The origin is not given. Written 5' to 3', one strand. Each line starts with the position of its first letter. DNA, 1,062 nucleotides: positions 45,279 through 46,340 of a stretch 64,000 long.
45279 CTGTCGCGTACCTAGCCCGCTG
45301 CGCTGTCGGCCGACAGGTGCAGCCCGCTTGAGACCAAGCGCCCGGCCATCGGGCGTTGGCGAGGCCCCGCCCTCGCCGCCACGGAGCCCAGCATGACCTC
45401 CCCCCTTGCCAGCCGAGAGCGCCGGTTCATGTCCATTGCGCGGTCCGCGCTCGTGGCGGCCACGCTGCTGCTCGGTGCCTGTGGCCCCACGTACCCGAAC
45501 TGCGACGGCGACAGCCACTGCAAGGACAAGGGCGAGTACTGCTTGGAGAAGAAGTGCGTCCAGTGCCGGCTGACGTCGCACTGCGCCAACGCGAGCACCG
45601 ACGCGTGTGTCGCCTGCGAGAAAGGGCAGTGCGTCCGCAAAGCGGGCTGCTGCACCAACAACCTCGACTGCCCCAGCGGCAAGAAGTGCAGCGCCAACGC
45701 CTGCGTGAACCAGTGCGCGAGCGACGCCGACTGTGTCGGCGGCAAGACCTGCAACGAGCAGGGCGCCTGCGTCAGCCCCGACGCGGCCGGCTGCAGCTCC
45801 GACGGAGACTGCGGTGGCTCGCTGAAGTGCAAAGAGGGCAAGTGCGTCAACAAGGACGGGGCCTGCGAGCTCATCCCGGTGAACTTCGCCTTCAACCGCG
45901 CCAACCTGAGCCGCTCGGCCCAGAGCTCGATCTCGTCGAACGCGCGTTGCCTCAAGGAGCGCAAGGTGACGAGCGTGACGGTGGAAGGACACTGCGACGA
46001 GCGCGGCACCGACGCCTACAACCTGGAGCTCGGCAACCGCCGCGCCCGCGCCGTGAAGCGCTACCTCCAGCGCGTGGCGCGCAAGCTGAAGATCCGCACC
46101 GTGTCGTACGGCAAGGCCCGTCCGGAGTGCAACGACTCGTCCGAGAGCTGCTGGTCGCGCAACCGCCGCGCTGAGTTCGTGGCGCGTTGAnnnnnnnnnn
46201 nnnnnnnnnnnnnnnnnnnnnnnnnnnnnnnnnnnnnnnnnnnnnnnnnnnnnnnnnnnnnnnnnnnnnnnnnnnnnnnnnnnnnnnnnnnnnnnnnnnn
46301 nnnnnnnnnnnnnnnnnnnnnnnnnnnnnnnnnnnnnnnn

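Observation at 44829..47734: Pal/OmpA-like lipoprotein with an N-terminal Cys-rich module, preceded by a paralogous free-standing Cys module and followed by a CpoB-like protein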

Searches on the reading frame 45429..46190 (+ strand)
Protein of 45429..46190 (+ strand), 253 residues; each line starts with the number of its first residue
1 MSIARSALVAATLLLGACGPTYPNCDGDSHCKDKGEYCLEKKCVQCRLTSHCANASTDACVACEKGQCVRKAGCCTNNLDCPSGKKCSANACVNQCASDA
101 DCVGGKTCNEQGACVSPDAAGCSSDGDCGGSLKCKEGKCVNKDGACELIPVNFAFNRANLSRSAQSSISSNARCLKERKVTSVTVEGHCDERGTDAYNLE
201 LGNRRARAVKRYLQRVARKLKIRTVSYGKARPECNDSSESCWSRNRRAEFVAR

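Call 3: search_protein_families(library=pfam, proteins=[window:45429-46190:+], max_evalue=1)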
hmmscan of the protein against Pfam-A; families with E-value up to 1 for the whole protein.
window:45429-46190:+ (253 aa): 3 families
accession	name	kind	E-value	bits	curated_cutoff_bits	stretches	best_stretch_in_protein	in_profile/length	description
PF00691.25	OmpA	-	5.3e-17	62.4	27.2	1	153-241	2-93/98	OmpA family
PF05359.17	DUF748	-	0.0082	14.6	50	1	147-212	877-943/1037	Domain of Unknown Function (DUF748)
PF23416.1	DUF7107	-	0.014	16.1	24.6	1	95-140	1-47/48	Domain of unknown function (DUF7107)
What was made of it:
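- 45864..46187 (+): OmpA-like peptidoglycan-binding domain of g2. It carries the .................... and NRRAEF motifs. Pfam OmpA E=5e-17 (call 3).
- On Pal (TIGR02802 Pal_lipo): PF00691 at E=5e-17 (call 3).
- On Pfam DUF7107 (PF23416): 16.1 bits for the window g2 (call 3).
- Checked: It has 23 Cys in residues 37-158 and an OmpA domain (Pfam PF00691, E=5e-17; call 3).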

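Call 4: search_protein_families(library=ncbifam, proteins=[window:45429-46190:+], max_evalue=1)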
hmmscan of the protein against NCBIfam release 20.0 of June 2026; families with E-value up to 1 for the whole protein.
window:45429-46190:+ (253 aa): 29 families (the best 25 are shown)
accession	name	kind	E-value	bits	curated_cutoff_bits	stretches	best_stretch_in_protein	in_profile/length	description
TIGR02802.1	Pal_lipo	equivalog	1.6e-31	108.5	125.35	1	151-251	2-103/104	peptidoglycan-associated lipoprotein Pal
NF053611.1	YiaD_Gzip_OmpA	equivalog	4.3e-21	75.6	175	1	151-250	104-204/206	YiaD family glycine zipper/OmpA-like lipoprotein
NF008067.1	PRK10802.1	equivalog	1.6e-20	73.7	261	1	127-251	45-170/171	peptidoglycan-associated lipoprotein Pal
NF053612.1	anchor_PA1041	equivalog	7.8e-17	62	250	1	150-250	132-233/236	PA1041 family peptidoglycan-binding anchor lipoprotein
NF053585.1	OMP_LP_YfiB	equivalog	6.7e-16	58.6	128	1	151-251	58-159/163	outer membrane lipoprotein YfiB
NF053613.1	OMP_toxin_LptF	equivalog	1.5e-15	57.6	400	1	151-250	143-243/256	lipotoxin F family OmpA-related lipoprotein LptF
NF033763.1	exchanger_TraB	exception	1.8e-13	49.4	700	1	64-251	332-496/522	outer membrane exchange protein TraB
NF045787.1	OmpABordt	equivalog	4.8e-12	46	200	1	150-249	86-186/194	outer membrane protein OmpA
NF052230.1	T9SS_PorE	exception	9.9e-11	40.6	600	1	152-233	518-600/648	PorE family type IX secretion system protein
NF007804.1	PRK10510.1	equivalog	4.8e-09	35.9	307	1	151-250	114-214/219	OmpA family lipoprotein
TIGR03789.1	pdsO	hypoth_equivalog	6.8e-08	32.5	152.2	1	168-247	158-238/243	sortase-associated OmpA-like protein PdsO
TIGR03350.1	type_VI_ompA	equivalog_domain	2.8e-07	30.6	139.8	1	153-249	34-134/137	type VI secretion system protein TssL, long form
NF008071.1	PRK10808.1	equivalog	2.8e-07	30.2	277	1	151-249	233-331/358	porin OmpA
NF006541.1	PRK09038.1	equivalog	5.7e-07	29.4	283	1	153-251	145-247/253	flagellar motor protein MotD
NF053607.1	CHU_0125_OmpA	equivalog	5.9e-07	28.4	620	1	146-250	528-634/639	CHU_0125 family OmpA-like outer membrane integrity protein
TIGR04201.1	Myxo_Cys_RPT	repeat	0.012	15.8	25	1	75-92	5-22/22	Cys-rich repeat-containing protein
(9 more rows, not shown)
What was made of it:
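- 45393..46190 (+): g2: Pal homologue of 265 aa (alternative start 45429 gives 253 aa). Lipobox Cys30 is at 45480-45482. Best NCBIfam hit is TIGR02802 Pal_lipo at 108.5 bits (cut-off 125.35) (call 4).
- On Pal (TIGR02802 Pal_lipo): 108.5 bits for the window protein (call 4).
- On Myxo_Cys_RPT (TIGR04201): 15.8 bits, E=0.012 for the window g2 (call 4).
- g2 scores below the Pal_lipo cut-off (call 4).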

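Call 10: find_homologous_proteins(query=window:45429-46190:+, max_evalue=0.00001)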
Query window:45429-46190:+ (253 aa): 884 proteins with E <= 0.00001 among 1175 candidates; the best 120 are listed.
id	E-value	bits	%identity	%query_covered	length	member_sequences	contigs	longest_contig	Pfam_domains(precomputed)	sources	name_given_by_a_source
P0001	1.9e-163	560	100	100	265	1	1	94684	PF00691.26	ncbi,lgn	-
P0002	3.5e-134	464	81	97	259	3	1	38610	PF00691.26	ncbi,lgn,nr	ncbi:MAG: OmpA family protein [Myxococcales bacterium]|nr:OmpA family protein [Myxococcales bacteriu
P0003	3.7e-125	435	78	97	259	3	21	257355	PF00691.26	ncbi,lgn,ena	-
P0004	2.5e-124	432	75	100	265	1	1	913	PF00691.26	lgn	-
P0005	3.8e-121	422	71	100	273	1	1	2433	PF00691.26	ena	-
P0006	2.4e-110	386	70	93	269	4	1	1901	PF00691.26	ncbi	-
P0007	6.7e-110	385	68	98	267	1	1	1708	PF00691.26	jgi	jgi:peptidoglycan-associated lipoprotein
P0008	3.1e-107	376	65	100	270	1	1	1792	PF00691.26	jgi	jgi:peptidoglycan-associated lipoprotein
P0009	3.7e-104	366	64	97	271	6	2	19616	PF00691.26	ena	-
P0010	5.0e-104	366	65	92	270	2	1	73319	PF00691.26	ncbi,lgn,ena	-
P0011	6.2e-102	359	64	96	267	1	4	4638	PF00691.26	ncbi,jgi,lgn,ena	jgi:peptidoglycan-associated lipoprotein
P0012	1.7e-100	354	64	93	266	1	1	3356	PF00691.26,PF23416.2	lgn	-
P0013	2.4e-100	353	60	100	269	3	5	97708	PF00691.26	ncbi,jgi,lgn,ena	-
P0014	8.8e-100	352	58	100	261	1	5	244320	PF00691.26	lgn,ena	-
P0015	1.2e-99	351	65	96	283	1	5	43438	PF00691.26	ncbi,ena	-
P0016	1.4e-99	351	61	99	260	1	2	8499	PF00691.26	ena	-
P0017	6.5e-99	349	61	94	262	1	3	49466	PF00691.26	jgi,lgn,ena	-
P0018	5.6e-98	346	64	93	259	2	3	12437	PF00691.26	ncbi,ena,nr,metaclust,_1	ncbi:MAG TPA: cell envelope biogenesis protein OmpA [Myxococcales bacterium]|nr:cell envelope biogen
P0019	6.6e-98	345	62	97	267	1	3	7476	PF00691.26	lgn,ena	-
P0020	1.4e-97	344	61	97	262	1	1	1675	PF00691.26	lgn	-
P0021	1.2e-96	341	58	96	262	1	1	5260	PF00691.26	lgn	-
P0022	9.8e-96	338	58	100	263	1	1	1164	PF00691.26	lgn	-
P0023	1.7e-95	338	59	97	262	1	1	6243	PF00691.26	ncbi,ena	-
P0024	1.2e-94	335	56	99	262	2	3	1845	PF00691.26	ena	-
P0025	1.5e-94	335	58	98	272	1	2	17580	PF00691.26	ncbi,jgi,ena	-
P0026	3.3e-94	333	59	99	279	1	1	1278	PF00691.26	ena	-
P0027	3.4e-94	333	63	94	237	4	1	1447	PF00691.26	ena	-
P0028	1.0e-93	332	55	100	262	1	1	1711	PF00691.26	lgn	-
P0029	2.0e-93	331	59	96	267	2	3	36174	PF00691.26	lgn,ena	-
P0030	8.4e-91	322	60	98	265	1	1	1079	PF00691.26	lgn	-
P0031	1.0e-90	322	62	92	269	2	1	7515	PF00691.26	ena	-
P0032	4.7e-90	320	59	92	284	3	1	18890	PF00691.26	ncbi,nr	ncbi:MAG: OmpA family protein [Deltaproteobacteria bacterium]|nr:OmpA family protein [Deltaproteobac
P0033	6.3e-89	316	56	96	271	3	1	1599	PF00691.26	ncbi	-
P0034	4.5e-88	313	59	92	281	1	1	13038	PF00691.26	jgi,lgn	-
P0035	5.5e-88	313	55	96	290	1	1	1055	PF00691.26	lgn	-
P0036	8.8e-88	312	55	99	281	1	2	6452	PF00691.26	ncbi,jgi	jgi:peptidoglycan-associated lipoprotein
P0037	6.9e-87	309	55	96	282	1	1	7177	PF00691.26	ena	-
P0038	8.5e-87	309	57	100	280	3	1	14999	PF00691.26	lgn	-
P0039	1.6e-86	308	56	95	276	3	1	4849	PF00691.26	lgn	-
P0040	3.6e-86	307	56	96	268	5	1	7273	PF00691.26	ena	-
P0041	4.8e-86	307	58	94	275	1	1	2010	PF00691.26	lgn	-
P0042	8.2e-86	306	57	96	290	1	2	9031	PF00691.26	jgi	jgi:peptidoglycan-associated lipoprotein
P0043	1.9e-85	305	54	99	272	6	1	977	PF00691.26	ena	-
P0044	6.5e-85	303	55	97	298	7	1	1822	PF00691.26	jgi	-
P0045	7.5e-85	303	55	92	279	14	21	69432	PF00691.26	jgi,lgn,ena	jgi:peptidoglycan-associated lipoprotein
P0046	7.8e-85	303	56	92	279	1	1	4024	PF00691.26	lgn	-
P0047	1.2e-84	302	53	99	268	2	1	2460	PF00691.26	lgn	-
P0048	2.2e-84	301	56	97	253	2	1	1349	PF00691.26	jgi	jgi:peptidoglycan-associated lipoprotein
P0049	5.9e-84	300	54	96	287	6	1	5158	PF00691.26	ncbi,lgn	-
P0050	7.2e-84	299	56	98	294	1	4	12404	PF00691.26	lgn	-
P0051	1.0e-83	299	53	98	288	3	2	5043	PF00691.26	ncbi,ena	-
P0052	1.0e-83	299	53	96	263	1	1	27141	PF00691.26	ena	-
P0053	4.2e-83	297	55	92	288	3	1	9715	PF00691.26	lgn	-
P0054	4.4e-83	297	54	97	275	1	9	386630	PF00691.26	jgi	jgi:peptidoglycan-associated lipoprotein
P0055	4.8e-83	297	54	94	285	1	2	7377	PF00691.26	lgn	-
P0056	3.2e-82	294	54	93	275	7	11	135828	PF00691.26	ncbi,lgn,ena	-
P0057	4.0e-82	294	54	95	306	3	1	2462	PF00691.26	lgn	-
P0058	7.5e-82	293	55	96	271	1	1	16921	PF00691.26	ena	-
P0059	8.1e-82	293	54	94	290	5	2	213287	PF00691.26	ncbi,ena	-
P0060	2.5e-81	291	54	98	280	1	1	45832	PF00691.26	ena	-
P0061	1.0e-80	289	52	98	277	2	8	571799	PF00691.26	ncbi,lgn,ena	-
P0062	6.6e-80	287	53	98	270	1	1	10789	PF00691.26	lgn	-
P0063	2.8e-79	284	54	94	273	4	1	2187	PF00691.26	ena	-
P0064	6.0e-79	283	54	98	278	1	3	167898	PF00691.26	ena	-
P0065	1.6e-78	282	53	96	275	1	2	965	PF00691.26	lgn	-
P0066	9.7e-78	279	52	100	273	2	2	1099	PF00691.26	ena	-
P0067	1.1e-77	279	54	95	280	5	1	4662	PF00691.26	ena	-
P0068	4.2e-77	277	51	100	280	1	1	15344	PF00691.26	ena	-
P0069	6.2e-77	277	53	93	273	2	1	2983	PF00691.26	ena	-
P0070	8.0e-77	276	52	96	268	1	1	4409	PF00691.26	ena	-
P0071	1.6e-75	272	54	98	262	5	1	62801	PF00691.26,PF23416.2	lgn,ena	-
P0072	4.6e-75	271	52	97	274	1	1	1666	PF00691.26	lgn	-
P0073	7.1e-75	270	52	96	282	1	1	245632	PF00691.26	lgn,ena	-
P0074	7.4e-75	270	53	93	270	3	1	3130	PF00691.26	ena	-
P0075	3.3e-73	265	48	99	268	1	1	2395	PF00691.26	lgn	-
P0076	4.8e-68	248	49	98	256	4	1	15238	PF00691.26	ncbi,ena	-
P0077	2.3e-66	242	49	98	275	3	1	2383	PF00691.26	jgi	-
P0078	1.3e-61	227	49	99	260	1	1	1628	PF00691.26,PF23416.2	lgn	-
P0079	1.6e-58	216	47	96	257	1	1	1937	PF00691.26,PF23416.2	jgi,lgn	jgi:peptidoglycan-associated lipoprotein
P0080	4.4e-58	215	46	97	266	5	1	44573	PF00691.26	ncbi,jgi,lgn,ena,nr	ncbi:MAG: OmpA family protein [Myxococcota bacterium]|jgi:peptidoglycan-associated lipoprotein|nr:Om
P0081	2.6e-56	209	45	98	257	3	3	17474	PF00691.26,PF23416.2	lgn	-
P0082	1.1e-54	204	47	94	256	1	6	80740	PF00691.26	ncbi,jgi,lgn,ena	-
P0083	6.0e-54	201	44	99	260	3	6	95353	PF00691.26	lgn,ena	-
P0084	4.0e-53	199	45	93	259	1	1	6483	PF00691.26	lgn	-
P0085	4.5e-53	199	41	98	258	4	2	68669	PF00691.26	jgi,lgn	jgi:peptidoglycan-associated lipoprotein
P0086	6.8e-53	198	46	97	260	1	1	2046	PF00691.26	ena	-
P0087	9.5e-53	198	43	100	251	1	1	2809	PF00691.26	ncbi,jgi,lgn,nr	ncbi:MAG: OmpA family protein [Deltaproteobacteria bacterium]|nr:OmpA family protein [Deltaproteobac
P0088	4.5e-52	195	42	99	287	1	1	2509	PF00691.26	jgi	-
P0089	5.4e-52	195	42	96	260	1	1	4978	PF00691.26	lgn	-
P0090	7.4e-52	195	45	98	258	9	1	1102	PF00691.26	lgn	-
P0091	1.6e-51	193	44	96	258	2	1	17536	PF00691.26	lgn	-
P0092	3.1e-50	189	44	96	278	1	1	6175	PF00691.26,PF23416.2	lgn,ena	-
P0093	1.0e-49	188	43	96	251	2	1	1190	PF00691.26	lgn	-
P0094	6.4e-49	185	45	94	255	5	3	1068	PF00691.26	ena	-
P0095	7.9e-49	185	44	96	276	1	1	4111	PF00691.26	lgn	-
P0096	8.1e-49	185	43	93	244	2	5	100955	PF00691.26,PF23416.2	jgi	-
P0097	1.8e-48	183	43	98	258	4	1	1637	PF00691.26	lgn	-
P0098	1.9e-48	183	43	98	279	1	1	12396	PF00691.26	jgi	jgi:peptidoglycan-associated lipoprotein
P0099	1.0e-47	181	41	98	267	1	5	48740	PF00691.26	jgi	jgi:peptidoglycan-associated lipoprotein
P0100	1.1e-47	181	43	97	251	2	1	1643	PF00691.26,PF21164.3,PF23416.2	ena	-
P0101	1.2e-47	181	40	92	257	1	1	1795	PF00691.26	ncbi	-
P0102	1.2e-47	181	42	97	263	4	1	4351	PF00691.26,PF23416.2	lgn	-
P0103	1.7e-47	180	43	97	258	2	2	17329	PF00691.26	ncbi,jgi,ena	jgi:peptidoglycan-associated lipoprotein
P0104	6.4e-47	178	39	100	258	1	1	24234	PF00691.26,PF04706.19,PF05359.17,PF01683.24,PF21164.3,PF23416.2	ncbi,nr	ncbi:MAG: peptidoglycan-associated lipoprotein Pal [Deltaproteobacteria bacterium]|nr:peptidoglycan-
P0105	4.2e-46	176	41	100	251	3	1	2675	PF00691.26,PF23416.2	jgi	jgi:peptidoglycan-associated lipoprotein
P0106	2.1e-45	173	41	98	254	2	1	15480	PF00691.26,PF23416.2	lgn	-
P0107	3.0e-45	173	41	98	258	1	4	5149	PF00691.26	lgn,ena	-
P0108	8.3e-45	172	44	96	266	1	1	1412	PF00691.26,PF23416.2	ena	-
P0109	8.3e-45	172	42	94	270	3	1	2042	PF00691.26,PF23416.2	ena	-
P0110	1.6e-44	171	40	98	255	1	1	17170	PF00691.26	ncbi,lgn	-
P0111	1.6e-44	171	40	99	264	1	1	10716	PF00691.26,PF23416.2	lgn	-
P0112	2.7e-44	170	40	100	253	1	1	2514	PF00691.26,PF23416.2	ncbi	-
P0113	5.0e-44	169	41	99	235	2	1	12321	PF00691.26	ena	-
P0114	7.3e-44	168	38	97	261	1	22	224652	PF00691.26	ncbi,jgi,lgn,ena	jgi:peptidoglycan-associated lipoprotein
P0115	4.4e-43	166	42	96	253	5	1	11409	PF00691.26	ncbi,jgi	-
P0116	4.8e-42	162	40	99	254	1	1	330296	PF00691.26,PF23416.2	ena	-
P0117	2.1e-41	160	39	98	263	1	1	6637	PF00691.26,PF23416.2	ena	-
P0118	5.3e-40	156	38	100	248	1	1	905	PF00691.26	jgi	-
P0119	5.4e-39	152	40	98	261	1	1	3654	PF00691.26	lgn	-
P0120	8.2e-39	152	38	98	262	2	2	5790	PF00691.26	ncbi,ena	-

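Call 11: find_encoding_contigs(protein=P0001, flank=10000, max_places=3)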
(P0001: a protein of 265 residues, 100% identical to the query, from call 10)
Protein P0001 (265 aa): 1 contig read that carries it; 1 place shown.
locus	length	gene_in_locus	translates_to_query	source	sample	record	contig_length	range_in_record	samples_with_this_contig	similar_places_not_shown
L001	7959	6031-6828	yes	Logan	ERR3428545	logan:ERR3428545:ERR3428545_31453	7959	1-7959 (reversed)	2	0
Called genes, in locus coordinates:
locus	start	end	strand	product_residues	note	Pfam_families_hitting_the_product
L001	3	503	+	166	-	?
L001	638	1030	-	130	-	PF00293:NUDIX, PF14815:NUDIX_4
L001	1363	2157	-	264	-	-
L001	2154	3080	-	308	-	PF00005:ABC_tran, PF13304:AAA_21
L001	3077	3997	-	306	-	-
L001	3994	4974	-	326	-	PF00005:ABC_tran, PF13304:AAA_21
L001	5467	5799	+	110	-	-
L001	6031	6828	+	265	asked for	PF00691:OmpA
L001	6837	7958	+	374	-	?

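Call 14: find_related_loci(query=A1, collection=genome_contigs, flank=8000)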
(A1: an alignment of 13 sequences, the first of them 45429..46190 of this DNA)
Query A1 (253 aa) in genome_contigs; peptide patterns used: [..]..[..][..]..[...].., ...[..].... (x = any residue, [..] = any of these).
600 stretches matched a pattern (row limit reached: there are more); 596 encode a relative of the query (tblastn E <= 1e-3); the best 80 are kept; 80 distinct loci.
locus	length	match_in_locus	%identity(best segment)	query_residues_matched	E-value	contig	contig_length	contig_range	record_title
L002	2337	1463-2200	55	10-250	3e-90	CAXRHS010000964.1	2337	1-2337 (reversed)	MAG: Myxococcota bacterium isolate CJ01B_8.15 genome assembly, contig: k141_1546001, whole genome shotgun sequence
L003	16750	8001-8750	39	8-253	5e-52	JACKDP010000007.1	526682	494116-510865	MAG: Myxococcales bacterium isolate HK-STAS-MYXO-10 HK-STAS-MYXO-10_7, whole genome shotgun sequence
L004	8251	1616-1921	53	151-251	3e-29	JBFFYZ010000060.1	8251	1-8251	MAG: Nitrospiraceae bacterium isolate Mix_sand01.2020.11.G.13 k141_325047_length_8251_cov_24.2268, whole genome shotgun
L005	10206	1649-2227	31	18-253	1e-27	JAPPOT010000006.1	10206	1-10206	MAG: Myxococcales bacterium isolate SB9155_S4_bin_12 NODE_1451_length_10206_cov_8.12176, whole genome shotgun sequence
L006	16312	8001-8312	48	151-253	1e-27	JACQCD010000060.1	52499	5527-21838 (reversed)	MAG: Nitrospirae bacterium isolate NC_groundwater_959_Pr1_S-0.2um_63_21 Montesol18-Sp2_coassembly_scaffold_365576, whole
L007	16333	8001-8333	43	142-251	3e-26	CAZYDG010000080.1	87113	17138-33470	MAG TPA_asm: uncultured Syntrophaceae bacterium isolate SRP293105_co2_5 genome assembly, contig: k141_20390, whole genom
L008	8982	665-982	45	148-252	2e-26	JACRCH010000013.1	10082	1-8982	MAG: Deltaproteobacteria bacterium isolate NC_groundwater_1641_Pr3_B-0.1um_55_74 SR-2_scaffold_141_306370, whole genome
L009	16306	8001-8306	46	151-251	1e-26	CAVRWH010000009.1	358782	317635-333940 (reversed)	MAG: uncultured Acidobacteriaceae bacterium isolate MFD05502.bin.1.70 genome assembly, contig: contig_9537, whole genome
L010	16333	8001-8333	48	140-251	4e-26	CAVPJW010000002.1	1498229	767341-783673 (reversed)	MAG: uncultured Acidobacteriota bacterium isolate MFD10007.bin.1.176 genome assembly, contig: contig_13994, whole genome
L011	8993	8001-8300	48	153-251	3e-26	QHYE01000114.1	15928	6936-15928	MAG: Acidobacteria bacterium isolate gp2 AA96 14_0903_13_30cm_scaffold_6450997_curated, whole genome shotgun sequence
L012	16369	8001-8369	41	132-253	1e-25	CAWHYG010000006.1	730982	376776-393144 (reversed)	MAG: Candidatus Eisenbacteria bacterium isolate MFD01476.bin.1.183 genome assembly, contig: contig_23065, whole genome s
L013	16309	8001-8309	50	151-251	1e-25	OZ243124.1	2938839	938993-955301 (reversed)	MAG: Nitrospirales bacterium isolate 0e0ef677-6dc8-49ba-883f-7fd47c8f42f7 genome assembly, chromosome: 1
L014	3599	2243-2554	46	151-253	9e-26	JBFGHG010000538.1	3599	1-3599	MAG: Acidobacteriota bacterium isolate Mix_sand02.2020.12.Z.24 k141_3483074_length_3599_cov_10.0000, whole genome shotgu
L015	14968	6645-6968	47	145-251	9e-26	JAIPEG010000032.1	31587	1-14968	MAG: Bacteriovoracaceae bacterium isolate Tobar13m-G32 Tobar13m-C1652, whole genome shotgun sequence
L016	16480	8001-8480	39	99-251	8e-26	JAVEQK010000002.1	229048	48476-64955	MAG: Desulfobulbaceae bacterium isolate BF_dRep_26 NODE_83_length_229048_cov_64.618978_Biofilm4, whole genome shotgun se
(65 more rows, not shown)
